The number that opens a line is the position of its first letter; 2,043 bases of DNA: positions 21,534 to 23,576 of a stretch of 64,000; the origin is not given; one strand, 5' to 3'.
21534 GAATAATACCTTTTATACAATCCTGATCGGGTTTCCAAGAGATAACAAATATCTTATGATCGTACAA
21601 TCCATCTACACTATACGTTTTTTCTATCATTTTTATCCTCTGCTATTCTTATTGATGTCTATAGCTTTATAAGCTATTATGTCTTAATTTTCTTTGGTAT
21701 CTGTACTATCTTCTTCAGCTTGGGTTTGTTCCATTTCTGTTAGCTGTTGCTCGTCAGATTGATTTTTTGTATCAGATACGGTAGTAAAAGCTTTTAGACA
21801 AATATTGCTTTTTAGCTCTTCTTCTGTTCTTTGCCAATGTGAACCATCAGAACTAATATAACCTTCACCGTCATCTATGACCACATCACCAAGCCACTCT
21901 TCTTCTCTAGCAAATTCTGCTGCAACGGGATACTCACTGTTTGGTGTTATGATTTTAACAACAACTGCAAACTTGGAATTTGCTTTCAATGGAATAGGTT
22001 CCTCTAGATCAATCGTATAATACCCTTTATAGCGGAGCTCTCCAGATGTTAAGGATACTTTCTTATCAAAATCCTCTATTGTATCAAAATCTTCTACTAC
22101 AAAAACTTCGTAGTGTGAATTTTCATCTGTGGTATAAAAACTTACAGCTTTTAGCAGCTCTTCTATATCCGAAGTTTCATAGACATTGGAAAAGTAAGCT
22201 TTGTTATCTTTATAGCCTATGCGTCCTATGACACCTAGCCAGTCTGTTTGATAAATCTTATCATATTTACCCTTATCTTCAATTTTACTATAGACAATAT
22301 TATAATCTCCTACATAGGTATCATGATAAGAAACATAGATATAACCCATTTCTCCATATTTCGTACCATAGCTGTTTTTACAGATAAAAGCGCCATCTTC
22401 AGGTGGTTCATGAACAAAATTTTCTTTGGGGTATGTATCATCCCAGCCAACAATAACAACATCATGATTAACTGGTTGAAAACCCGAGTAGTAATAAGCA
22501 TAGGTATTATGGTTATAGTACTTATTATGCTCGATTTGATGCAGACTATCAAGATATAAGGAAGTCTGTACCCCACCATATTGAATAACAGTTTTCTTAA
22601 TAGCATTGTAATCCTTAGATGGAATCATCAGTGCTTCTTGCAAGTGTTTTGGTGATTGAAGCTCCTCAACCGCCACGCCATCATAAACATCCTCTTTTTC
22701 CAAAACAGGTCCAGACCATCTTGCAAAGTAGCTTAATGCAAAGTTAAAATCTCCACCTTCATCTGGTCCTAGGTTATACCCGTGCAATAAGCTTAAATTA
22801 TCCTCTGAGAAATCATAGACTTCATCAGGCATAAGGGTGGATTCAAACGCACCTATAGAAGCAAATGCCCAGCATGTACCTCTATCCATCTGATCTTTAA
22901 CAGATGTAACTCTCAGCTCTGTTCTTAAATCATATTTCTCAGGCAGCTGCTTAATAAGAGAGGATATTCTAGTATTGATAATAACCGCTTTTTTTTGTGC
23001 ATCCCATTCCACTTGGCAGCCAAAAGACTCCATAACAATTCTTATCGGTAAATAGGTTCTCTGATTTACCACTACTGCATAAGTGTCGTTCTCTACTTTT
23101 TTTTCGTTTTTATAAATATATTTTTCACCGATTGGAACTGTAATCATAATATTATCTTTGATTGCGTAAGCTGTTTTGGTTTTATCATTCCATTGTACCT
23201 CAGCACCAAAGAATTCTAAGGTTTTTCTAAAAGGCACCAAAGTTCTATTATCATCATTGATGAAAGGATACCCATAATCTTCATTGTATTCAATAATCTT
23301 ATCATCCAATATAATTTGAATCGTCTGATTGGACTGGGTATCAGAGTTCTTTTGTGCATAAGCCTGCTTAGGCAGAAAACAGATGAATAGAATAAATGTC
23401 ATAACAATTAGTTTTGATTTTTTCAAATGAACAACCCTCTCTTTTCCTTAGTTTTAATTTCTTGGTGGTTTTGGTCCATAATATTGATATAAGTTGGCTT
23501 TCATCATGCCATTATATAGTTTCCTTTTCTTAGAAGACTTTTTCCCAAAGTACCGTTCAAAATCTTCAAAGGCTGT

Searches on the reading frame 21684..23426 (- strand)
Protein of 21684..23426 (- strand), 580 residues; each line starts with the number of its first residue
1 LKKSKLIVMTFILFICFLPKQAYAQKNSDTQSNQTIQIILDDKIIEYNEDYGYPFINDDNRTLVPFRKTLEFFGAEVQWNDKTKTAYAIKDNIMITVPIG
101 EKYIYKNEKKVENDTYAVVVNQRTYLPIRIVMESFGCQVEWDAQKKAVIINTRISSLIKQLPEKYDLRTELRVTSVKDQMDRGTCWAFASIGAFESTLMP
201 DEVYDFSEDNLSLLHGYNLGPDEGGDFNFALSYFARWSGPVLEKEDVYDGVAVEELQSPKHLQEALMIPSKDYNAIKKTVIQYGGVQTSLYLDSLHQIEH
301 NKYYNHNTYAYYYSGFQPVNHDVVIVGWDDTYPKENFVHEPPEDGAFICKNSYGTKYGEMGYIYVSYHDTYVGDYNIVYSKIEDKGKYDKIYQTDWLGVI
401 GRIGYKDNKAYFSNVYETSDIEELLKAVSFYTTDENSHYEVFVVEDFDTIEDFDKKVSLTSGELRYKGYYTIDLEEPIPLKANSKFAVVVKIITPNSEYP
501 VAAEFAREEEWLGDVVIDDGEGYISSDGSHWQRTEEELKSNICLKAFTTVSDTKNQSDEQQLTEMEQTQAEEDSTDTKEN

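Call 18: search_protein_families(library=pfam, proteins=[window:21684-23426:-], max_evalue=0.00001)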
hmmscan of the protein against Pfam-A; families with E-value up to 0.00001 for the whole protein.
window:21684-23426:- (580 aa): 3 families
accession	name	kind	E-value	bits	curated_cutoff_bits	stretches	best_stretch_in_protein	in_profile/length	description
PF18560.7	Lectin_like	-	6.7e-51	173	27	1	391-548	1-156/156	Lectin like domain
PF07833.16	Cu_amine_oxidN1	-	2.3e-28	98.7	24.2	1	54-150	13-108/108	Copper amine oxidase N-terminal domain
PF00112.29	Peptidase_C1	-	2.7e-20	73.8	20.7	1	161-368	1-205/220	Papain family cysteine protease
